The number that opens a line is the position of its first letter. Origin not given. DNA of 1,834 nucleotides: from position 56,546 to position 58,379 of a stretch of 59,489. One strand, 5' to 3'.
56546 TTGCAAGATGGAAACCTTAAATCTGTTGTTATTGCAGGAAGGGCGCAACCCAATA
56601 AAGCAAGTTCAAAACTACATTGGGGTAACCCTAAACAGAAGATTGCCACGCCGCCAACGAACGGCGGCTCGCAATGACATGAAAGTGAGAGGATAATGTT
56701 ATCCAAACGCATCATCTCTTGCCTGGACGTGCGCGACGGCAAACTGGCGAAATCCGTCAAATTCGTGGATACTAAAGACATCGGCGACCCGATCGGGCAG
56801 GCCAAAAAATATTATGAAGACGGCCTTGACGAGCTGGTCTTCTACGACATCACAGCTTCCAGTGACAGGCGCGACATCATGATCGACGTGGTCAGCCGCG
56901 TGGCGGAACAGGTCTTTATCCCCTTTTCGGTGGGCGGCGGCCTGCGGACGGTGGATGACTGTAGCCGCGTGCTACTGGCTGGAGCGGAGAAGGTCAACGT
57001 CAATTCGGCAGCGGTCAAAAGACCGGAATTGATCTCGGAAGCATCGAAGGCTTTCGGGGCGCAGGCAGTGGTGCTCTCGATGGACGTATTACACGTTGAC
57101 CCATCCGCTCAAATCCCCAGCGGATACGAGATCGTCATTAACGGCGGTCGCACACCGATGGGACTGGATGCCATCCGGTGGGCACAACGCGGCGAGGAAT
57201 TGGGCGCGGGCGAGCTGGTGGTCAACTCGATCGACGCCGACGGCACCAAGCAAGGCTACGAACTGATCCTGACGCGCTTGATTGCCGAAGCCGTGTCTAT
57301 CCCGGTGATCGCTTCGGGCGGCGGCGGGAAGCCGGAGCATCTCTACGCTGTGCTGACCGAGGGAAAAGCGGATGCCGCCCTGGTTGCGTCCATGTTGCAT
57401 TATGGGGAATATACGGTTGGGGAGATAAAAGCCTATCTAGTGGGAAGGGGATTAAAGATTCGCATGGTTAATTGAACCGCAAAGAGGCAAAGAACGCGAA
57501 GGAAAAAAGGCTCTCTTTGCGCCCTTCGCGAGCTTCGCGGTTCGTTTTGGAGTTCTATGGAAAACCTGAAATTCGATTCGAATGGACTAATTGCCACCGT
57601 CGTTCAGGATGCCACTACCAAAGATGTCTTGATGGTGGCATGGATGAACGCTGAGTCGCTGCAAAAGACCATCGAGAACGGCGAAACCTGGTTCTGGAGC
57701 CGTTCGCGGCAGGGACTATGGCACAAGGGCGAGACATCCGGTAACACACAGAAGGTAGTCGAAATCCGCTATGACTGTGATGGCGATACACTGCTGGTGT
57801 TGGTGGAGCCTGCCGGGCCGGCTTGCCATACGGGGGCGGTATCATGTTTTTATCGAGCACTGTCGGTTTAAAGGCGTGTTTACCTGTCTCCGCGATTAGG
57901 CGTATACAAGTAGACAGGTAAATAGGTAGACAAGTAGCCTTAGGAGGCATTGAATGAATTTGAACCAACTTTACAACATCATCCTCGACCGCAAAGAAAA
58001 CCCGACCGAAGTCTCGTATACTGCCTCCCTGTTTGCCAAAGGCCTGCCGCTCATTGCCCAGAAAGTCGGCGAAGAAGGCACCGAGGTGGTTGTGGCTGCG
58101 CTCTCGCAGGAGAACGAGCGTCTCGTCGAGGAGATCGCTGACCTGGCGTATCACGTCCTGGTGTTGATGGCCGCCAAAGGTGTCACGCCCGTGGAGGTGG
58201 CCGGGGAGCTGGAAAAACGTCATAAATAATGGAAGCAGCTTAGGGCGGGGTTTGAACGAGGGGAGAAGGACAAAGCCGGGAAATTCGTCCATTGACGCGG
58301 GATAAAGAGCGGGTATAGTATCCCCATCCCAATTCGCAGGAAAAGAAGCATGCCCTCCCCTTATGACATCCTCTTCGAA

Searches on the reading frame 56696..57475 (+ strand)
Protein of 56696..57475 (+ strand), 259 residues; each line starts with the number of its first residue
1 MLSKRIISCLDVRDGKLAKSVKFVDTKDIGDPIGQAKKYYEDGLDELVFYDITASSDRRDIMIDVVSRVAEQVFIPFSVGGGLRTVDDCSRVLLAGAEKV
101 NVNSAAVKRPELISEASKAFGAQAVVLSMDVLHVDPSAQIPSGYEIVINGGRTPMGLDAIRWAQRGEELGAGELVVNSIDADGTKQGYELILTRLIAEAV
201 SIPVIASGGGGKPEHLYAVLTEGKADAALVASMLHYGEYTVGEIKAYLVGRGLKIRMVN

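Call 7: search_protein_families(library=pfam, proteins=[window:56696-57475:+])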
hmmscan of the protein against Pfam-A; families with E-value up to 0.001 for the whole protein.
window:56696-57475:+ (259 aa): 3 families
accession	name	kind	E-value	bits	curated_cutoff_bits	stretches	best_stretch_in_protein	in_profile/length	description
PF00977.27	His_biosynth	-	7e-73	245.3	23.6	1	5-240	1-228/228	Histidine biosynthesis protein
PF03060.21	NMO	-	1.8e-07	31.3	28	1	163-235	149-227/331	Nitronate monooxygenase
PF01207.24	Dus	-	0.00053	19.6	20.4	0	61-118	171-228/311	Dihydrouridine synthase (Dus)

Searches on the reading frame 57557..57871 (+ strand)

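Call 37: search_protein_families(library=pfam, proteins=[window:57557-57871:+], max_evalue=0.01)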
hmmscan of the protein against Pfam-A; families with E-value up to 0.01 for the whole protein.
window:57557-57871:+ (104 aa): 1 family
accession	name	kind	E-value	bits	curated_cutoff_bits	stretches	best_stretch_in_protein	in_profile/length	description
PF01502.23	PRA-CH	-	6.6e-38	128.8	27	1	26-99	1-74/74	Phosphoribosyl-AMP cyclohydrolase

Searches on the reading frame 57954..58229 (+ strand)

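Call 37: search_protein_families(library=pfam, proteins=[window:57954-58229:+], max_evalue=0.01)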
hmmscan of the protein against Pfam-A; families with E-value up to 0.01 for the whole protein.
window:57954-58229:+ (91 aa): 3 families
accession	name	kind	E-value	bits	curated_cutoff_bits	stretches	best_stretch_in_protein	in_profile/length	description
PF01503.22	PRA-PH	-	2.3e-21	76.4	21.3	1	4-90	2-86/86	Phosphoribosyl-ATP pyrophosphohydrolase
PF02310.24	B12-binding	-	0.0051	17.1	32.1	1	29-73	15-59/121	B12 binding domain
PF03819.22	MazG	-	0.0052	17.5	22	1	35-83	7-59/74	MazG nucleotide pyrophosphohydrolase domain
